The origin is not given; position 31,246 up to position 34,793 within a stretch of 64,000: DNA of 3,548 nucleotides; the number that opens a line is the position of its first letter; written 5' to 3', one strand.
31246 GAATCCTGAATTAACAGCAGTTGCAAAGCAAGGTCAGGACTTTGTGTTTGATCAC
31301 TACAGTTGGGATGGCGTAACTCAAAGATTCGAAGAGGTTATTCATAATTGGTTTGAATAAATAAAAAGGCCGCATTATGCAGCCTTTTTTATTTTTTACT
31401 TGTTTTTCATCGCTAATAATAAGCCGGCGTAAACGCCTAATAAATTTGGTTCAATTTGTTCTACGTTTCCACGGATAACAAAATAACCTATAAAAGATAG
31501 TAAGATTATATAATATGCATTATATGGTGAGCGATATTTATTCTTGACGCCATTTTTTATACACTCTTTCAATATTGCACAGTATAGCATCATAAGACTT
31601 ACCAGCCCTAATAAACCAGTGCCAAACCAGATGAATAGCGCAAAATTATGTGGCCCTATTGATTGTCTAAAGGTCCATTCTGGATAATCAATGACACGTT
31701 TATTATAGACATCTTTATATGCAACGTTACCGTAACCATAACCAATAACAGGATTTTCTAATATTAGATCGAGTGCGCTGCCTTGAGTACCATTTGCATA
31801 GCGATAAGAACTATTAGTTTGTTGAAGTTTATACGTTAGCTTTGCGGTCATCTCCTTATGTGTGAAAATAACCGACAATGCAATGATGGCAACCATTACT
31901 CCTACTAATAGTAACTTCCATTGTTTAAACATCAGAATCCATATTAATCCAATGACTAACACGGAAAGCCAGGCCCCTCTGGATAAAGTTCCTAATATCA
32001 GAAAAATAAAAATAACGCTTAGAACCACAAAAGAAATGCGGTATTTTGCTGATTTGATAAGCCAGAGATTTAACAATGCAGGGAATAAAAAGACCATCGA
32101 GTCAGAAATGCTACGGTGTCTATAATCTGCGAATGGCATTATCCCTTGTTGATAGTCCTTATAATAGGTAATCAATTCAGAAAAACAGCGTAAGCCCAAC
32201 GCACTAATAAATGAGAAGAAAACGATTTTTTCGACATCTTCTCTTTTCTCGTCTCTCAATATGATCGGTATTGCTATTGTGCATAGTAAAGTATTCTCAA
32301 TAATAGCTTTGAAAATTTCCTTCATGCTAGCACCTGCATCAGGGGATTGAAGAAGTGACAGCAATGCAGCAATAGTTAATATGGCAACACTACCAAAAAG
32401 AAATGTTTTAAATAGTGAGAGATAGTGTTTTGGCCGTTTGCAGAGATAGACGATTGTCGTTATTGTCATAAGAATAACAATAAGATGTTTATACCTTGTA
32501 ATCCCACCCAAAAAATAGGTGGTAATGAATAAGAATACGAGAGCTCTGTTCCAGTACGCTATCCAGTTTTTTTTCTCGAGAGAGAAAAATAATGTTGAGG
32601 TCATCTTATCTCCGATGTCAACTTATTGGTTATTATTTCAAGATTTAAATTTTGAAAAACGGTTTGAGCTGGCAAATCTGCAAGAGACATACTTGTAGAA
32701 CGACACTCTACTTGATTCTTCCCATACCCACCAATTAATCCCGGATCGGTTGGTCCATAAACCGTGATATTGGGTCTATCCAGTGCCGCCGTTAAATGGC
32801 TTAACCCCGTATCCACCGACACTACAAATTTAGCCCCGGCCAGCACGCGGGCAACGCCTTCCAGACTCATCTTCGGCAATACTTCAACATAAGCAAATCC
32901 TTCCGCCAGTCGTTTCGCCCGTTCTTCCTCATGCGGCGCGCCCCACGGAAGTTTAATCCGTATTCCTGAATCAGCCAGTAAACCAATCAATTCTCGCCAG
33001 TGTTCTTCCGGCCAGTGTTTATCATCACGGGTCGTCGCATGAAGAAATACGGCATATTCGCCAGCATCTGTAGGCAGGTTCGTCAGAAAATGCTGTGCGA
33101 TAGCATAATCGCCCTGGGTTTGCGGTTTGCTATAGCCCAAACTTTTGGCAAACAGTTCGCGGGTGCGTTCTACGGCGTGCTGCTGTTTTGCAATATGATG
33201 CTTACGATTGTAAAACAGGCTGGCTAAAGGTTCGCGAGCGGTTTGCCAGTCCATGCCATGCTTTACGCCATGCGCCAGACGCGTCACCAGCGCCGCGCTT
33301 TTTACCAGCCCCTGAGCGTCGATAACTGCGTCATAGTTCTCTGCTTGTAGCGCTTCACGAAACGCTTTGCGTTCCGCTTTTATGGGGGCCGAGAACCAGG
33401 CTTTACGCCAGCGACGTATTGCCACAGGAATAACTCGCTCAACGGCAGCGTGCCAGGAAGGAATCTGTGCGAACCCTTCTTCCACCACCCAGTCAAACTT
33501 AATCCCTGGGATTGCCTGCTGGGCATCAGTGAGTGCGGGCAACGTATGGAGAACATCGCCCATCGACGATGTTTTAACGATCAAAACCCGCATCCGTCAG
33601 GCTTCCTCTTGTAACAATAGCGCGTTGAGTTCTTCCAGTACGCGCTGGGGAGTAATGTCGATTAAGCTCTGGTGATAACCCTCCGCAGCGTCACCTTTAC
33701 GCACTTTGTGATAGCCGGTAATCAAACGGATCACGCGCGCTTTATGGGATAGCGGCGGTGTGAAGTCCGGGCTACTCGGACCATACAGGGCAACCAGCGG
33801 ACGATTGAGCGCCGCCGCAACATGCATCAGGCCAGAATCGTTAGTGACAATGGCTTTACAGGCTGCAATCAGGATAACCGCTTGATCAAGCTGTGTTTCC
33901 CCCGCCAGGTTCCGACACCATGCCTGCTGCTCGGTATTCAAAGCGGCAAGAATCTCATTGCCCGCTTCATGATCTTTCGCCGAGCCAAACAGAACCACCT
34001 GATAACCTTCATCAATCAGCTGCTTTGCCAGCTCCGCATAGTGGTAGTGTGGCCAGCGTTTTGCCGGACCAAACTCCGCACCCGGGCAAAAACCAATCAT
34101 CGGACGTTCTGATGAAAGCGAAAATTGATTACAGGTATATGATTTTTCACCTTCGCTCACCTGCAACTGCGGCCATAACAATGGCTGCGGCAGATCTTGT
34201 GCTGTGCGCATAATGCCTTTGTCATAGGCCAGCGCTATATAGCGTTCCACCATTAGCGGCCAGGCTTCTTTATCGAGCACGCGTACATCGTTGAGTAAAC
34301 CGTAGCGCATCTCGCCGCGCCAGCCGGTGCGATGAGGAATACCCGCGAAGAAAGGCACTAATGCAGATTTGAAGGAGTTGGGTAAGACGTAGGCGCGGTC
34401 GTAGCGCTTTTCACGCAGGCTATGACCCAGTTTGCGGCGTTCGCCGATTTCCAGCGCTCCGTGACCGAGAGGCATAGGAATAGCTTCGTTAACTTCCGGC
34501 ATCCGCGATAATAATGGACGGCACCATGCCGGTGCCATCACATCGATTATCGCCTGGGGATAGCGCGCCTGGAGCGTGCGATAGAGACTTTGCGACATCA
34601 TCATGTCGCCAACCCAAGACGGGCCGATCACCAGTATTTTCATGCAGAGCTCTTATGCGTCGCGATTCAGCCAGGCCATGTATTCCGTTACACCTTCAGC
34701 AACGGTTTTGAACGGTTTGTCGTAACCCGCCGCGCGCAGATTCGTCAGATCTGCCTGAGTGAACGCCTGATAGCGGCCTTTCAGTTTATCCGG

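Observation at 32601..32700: waaC 3' end abuts the variable block and overlaps the waaL start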

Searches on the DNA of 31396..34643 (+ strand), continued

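Call 64: get_annotated_region(hit=H65, flank=3000)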
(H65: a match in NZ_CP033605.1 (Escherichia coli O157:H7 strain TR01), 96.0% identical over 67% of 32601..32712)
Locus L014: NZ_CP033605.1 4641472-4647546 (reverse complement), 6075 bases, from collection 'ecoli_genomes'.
description: Escherichia coli O157:H7 strain TR01 chromosome, complete genome
organism: Escherichia coli O157:H7 strain TR01 (NCBI taxid 83334)
replicon: chromosome; assembly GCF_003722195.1
host: -; source: Cattle carcass; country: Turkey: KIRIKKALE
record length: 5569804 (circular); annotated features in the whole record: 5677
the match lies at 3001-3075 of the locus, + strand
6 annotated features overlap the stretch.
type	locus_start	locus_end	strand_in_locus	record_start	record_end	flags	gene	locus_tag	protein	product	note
CDS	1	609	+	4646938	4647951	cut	-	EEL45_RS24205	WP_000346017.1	UDP-glucose--(galactosyl) LPS alpha1,2-glucosyltransferase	-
CDS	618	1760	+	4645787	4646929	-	-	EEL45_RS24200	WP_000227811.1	lipopolysaccharide N-acetylglucosaminyltransferase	-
CDS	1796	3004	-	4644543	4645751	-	rfaL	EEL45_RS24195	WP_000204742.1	O-antigen ligase RfaL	-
CDS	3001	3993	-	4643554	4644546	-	rfaC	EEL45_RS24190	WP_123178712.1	lipopolysaccharide heptosyltransferase RfaC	-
CDS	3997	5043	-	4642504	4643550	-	rfaF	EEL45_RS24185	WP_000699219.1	ADP-heptose--LPS heptosyltransferase RfaF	-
CDS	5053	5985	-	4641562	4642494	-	rfaD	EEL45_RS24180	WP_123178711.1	ADP-glyceromanno-heptose 6-epimerase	-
